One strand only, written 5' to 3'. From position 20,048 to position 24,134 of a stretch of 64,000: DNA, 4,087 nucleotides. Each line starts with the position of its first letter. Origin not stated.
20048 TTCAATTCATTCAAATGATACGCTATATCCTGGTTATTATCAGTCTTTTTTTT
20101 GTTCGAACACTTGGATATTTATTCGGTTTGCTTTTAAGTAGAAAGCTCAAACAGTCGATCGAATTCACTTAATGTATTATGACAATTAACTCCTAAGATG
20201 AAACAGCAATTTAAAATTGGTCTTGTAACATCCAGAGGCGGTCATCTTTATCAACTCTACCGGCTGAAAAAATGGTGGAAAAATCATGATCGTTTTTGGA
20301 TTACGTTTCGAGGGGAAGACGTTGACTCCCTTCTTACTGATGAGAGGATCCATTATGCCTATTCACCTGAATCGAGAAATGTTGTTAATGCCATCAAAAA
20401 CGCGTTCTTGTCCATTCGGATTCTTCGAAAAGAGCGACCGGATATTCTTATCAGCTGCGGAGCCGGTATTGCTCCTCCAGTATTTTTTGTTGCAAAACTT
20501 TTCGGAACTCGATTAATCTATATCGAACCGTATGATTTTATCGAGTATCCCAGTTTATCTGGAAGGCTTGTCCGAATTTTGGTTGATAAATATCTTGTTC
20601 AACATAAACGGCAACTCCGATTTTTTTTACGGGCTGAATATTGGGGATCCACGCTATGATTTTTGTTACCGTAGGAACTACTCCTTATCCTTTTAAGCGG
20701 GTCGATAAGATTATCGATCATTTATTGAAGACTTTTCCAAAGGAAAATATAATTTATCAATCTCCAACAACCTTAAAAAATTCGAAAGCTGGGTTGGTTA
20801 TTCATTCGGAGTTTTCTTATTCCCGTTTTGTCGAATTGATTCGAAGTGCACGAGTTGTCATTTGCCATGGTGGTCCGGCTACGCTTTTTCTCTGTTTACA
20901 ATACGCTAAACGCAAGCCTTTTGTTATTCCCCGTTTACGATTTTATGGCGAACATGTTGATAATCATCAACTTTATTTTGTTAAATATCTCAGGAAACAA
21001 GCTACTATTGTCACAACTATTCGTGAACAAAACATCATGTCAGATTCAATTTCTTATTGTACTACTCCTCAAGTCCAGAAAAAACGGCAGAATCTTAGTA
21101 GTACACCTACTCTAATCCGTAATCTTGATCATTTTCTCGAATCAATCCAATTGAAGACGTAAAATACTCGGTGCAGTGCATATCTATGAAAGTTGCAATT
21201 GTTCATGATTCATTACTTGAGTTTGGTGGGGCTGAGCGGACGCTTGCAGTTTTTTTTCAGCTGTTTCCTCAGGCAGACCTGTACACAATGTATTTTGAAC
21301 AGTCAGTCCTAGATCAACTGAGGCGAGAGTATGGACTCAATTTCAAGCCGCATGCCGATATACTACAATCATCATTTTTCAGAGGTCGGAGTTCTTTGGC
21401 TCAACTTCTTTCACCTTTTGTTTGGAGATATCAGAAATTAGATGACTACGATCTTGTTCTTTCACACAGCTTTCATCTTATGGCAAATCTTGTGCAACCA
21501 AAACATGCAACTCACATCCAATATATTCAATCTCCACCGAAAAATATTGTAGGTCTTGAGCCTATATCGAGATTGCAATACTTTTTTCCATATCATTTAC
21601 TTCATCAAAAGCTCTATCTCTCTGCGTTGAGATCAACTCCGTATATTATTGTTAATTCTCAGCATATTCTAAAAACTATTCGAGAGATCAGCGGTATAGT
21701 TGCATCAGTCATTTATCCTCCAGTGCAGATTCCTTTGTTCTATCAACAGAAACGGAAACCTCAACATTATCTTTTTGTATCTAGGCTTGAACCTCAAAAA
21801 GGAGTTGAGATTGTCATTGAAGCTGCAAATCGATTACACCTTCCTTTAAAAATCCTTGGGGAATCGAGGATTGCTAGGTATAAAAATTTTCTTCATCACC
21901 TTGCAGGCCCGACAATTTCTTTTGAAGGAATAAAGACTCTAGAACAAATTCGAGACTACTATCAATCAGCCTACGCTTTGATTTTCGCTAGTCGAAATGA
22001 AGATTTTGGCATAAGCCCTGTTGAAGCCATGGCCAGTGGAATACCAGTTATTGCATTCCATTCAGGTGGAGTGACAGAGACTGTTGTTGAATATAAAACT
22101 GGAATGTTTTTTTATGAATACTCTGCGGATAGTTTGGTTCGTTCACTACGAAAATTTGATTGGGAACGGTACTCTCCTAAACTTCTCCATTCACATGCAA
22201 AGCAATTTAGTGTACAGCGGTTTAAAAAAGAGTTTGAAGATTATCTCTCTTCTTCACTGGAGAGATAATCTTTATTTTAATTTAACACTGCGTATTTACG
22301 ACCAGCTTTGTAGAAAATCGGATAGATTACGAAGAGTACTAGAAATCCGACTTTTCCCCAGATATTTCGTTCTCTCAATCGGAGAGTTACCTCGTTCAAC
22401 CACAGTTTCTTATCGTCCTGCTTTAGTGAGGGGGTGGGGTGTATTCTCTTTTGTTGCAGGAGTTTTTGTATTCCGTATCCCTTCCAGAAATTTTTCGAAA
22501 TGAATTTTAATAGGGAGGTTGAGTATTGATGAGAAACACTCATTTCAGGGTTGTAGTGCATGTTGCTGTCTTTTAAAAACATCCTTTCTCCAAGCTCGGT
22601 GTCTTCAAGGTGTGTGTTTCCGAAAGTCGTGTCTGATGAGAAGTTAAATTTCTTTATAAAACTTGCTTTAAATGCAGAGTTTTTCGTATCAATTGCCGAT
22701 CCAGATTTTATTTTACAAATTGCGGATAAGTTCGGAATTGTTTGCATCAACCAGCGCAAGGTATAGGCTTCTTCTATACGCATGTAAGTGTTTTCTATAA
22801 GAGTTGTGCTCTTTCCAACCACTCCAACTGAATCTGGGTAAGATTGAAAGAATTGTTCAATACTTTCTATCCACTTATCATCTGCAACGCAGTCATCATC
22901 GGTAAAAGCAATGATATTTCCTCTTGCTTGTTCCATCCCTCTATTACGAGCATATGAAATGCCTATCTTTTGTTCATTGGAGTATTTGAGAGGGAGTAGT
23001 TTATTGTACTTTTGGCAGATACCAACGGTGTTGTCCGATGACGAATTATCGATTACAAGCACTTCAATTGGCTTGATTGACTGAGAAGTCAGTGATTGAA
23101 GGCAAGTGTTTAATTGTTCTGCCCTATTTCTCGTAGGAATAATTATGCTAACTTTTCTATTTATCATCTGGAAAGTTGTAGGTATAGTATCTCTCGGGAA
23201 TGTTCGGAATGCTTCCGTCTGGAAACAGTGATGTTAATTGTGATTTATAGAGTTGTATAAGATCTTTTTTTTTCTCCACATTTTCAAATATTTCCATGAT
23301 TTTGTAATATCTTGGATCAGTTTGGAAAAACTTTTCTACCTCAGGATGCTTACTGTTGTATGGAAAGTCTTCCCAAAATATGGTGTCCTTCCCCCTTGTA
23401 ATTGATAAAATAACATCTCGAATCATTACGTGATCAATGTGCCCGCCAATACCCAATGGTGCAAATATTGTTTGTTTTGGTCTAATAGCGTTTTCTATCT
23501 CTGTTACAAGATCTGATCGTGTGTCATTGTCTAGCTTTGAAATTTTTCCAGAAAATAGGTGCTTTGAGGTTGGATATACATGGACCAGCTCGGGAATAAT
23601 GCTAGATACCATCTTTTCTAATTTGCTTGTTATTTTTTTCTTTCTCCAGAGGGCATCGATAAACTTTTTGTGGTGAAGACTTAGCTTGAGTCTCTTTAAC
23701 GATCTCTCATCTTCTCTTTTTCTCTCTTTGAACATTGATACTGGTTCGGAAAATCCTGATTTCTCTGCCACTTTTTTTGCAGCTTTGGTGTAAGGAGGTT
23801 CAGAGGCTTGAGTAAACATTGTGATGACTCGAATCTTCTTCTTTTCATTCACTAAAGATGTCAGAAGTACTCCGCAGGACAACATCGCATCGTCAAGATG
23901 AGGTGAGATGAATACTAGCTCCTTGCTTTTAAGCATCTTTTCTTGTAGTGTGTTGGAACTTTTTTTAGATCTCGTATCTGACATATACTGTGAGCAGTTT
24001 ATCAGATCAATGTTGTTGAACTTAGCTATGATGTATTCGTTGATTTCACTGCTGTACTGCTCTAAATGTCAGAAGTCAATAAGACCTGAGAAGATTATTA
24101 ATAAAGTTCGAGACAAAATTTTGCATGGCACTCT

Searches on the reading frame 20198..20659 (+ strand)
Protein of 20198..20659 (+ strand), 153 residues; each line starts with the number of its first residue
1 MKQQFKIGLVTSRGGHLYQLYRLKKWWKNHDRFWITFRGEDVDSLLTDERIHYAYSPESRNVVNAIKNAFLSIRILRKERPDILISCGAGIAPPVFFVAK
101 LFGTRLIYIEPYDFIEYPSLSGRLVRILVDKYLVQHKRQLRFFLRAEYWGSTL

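Call 7: search_protein_families(library=pfam, proteins=[window:20198-20659:+], max_evalue=0.001)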
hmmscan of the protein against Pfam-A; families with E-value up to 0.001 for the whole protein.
window:20198-20659:+ (153 aa): 1 family
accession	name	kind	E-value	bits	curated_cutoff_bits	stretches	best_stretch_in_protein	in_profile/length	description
PF08660.17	Alg14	-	1.2e-10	42.1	27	1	61-150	74-169/171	Oligosaccharide biosynthesis protein Alg14 like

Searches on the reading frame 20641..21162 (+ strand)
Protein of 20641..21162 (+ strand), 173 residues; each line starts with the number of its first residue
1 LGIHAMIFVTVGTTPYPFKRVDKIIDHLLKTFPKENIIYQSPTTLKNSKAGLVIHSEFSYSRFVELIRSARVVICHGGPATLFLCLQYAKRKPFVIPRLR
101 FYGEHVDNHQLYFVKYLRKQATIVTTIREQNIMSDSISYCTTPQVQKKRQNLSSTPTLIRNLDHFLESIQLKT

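Call 7: search_protein_families(library=pfam, proteins=[window:20641-21162:+], max_evalue=0.001)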
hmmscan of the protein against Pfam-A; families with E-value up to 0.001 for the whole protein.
window:20641-21162:+ (173 aa): 1 family
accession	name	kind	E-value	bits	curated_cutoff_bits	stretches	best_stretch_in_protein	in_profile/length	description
PF04101.22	Glyco_tran_28_C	-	1.9e-08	34.9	22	1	6-117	1-118/166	Glycosyltransferase family 28 C-terminal domain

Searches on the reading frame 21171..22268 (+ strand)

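Call 7: search_protein_families(library=pfam, proteins=[window:21171-22268:+], max_evalue=0.001)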
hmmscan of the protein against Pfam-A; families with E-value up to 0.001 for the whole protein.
window:21171-22268:+ (365 aa): 3 families
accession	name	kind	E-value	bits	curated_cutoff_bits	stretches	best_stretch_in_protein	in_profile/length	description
PF00534.26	Glycos_transf_1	-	3.5e-26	92.2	26.4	1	195-329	13-155/172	Glycosyl transferases group 1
PF13692.12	Glyco_trans_1_4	-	1.5e-19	71.1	27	1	199-327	3-137/142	Glycosyl transferases group 1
PF20706.3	GT4-conflict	-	7.7e-07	28.9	26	1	198-307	198-322/385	Family 4 Glycosyltransferase in conflict systems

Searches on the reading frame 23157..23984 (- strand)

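Call 7: search_protein_families(library=pfam, proteins=[window:23157-23984:-], max_evalue=0.001)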
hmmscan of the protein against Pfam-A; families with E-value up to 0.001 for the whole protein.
window:23157-23984:- (275 aa): 1 family
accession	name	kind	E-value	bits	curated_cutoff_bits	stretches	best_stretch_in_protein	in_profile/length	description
PF02585.22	PIG-L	-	5.4e-13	50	28.2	1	24-193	1-126/129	GlcNAc-PI de-N-acetylase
